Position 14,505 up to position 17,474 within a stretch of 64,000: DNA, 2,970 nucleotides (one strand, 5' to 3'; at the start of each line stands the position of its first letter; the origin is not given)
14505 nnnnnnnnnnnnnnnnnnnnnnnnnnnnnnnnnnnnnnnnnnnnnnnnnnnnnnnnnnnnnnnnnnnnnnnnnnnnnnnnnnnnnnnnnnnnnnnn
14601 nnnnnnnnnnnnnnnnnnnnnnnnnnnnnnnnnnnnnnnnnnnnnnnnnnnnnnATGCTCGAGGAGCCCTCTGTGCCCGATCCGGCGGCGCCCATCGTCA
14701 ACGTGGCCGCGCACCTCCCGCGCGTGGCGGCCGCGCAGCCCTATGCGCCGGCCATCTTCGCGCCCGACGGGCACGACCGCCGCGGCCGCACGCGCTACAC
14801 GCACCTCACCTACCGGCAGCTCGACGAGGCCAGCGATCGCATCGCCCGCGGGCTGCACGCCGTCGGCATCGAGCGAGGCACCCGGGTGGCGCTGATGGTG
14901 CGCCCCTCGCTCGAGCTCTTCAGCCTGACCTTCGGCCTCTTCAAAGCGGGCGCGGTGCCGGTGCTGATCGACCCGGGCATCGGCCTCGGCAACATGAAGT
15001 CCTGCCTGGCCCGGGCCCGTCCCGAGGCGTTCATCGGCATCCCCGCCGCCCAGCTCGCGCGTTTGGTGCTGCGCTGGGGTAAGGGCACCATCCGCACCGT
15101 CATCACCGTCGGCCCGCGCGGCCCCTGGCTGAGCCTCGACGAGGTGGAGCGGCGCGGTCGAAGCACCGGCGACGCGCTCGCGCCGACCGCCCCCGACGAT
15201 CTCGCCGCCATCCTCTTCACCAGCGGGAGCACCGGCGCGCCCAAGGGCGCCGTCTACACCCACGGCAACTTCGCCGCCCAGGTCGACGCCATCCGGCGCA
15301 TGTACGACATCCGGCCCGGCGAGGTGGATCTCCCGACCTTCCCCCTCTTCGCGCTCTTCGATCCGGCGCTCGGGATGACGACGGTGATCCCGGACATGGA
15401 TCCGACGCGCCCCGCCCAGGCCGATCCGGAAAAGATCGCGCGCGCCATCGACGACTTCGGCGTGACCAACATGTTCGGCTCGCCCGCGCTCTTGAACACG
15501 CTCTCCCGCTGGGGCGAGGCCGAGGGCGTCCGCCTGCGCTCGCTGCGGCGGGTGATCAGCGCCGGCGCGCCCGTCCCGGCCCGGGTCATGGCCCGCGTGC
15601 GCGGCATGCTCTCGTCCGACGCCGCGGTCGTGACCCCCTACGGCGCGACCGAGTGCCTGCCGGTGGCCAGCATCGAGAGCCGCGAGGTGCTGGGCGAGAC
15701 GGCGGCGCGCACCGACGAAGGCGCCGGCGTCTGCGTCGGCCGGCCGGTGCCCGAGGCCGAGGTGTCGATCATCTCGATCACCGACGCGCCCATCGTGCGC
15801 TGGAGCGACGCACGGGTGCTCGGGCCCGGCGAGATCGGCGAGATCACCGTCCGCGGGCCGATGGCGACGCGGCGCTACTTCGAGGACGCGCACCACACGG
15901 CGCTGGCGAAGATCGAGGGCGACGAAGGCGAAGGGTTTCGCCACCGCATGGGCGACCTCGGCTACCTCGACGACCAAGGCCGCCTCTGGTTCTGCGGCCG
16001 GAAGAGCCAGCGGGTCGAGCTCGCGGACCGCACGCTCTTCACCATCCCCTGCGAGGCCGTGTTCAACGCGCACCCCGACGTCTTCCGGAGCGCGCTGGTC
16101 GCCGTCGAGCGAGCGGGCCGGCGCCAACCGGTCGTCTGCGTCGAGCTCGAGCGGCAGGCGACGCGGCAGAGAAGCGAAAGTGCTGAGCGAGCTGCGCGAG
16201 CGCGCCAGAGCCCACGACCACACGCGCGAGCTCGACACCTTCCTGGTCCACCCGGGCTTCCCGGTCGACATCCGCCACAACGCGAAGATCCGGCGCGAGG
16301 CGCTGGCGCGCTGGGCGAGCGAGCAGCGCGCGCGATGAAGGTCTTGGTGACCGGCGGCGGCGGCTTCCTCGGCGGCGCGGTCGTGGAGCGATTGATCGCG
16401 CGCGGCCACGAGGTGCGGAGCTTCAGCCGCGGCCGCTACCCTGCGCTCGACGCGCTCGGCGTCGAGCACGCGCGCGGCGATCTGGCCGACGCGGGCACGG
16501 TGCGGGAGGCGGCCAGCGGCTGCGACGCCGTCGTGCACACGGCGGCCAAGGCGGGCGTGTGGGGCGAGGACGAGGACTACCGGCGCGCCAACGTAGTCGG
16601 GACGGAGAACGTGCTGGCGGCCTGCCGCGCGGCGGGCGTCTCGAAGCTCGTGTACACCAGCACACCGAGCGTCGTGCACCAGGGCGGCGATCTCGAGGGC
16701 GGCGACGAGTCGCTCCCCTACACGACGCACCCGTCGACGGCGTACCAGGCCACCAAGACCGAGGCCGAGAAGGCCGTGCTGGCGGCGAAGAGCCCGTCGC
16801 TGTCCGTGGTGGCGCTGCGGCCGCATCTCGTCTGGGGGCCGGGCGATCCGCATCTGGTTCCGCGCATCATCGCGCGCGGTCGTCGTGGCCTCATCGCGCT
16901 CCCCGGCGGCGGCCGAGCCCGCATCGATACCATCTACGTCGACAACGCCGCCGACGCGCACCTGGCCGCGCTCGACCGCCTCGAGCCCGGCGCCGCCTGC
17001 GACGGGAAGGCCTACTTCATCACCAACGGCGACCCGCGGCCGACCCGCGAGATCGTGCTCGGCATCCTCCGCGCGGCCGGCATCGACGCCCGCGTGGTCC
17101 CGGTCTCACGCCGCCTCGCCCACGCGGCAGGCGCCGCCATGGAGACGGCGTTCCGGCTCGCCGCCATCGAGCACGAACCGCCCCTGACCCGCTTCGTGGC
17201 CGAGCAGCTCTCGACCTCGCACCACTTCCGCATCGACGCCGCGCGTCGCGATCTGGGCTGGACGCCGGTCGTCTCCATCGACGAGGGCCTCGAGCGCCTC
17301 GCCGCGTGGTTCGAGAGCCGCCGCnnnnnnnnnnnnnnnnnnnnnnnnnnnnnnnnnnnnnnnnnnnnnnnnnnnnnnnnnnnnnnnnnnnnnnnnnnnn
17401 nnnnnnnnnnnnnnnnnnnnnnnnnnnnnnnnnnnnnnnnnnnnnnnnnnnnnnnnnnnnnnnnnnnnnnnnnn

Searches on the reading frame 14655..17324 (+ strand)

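Call 27: search_protein_families(library=pfam, proteins=[window:14655-17324:+], max_evalue=0.001)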
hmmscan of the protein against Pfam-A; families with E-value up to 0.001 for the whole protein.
window:14655-17324:+ (890 aa): 9 families
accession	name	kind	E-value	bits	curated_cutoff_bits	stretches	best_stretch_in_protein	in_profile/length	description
PF00501.34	AMP-binding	-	4.2e-63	213.9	29.9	1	23-409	3-384/384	AMP-binding enzyme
PF01073.25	3Beta_HSD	-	7.1e-49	166.7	22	1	564-813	1-273/280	3-beta hydroxysteroid dehydrogenase/isomerase family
PF01370.27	Epimerase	-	1.8e-39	136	20.9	1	563-778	1-230/240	NAD dependent epimerase/dehydratase family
PF13460.12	NAD_binding_10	-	2.9e-16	60.3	27.2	1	567-723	1-143/184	NAD(P)H-binding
PF04321.23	RmlD_sub_bind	-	3.5e-14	53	27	1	561-713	1-141/287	RmlD substrate binding domain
PF07993.18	NAD_binding_4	-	1.2e-13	51.3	20.1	1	615-731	81-210/258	Male sterility protein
PF16363.11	GDP_Man_Dehyd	-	1.2e-12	48.3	27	1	564-881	1-331/332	GDP-mannose 4,6 dehydratase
PF05368.20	NmrA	-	2.9e-08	34.1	27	1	562-673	4-110/298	NmrA-like family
PF02719.21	Polysacc_synt_2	-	1.2e-06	28.4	20.2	1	563-673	1-131/293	Polysaccharide biosynthesis protein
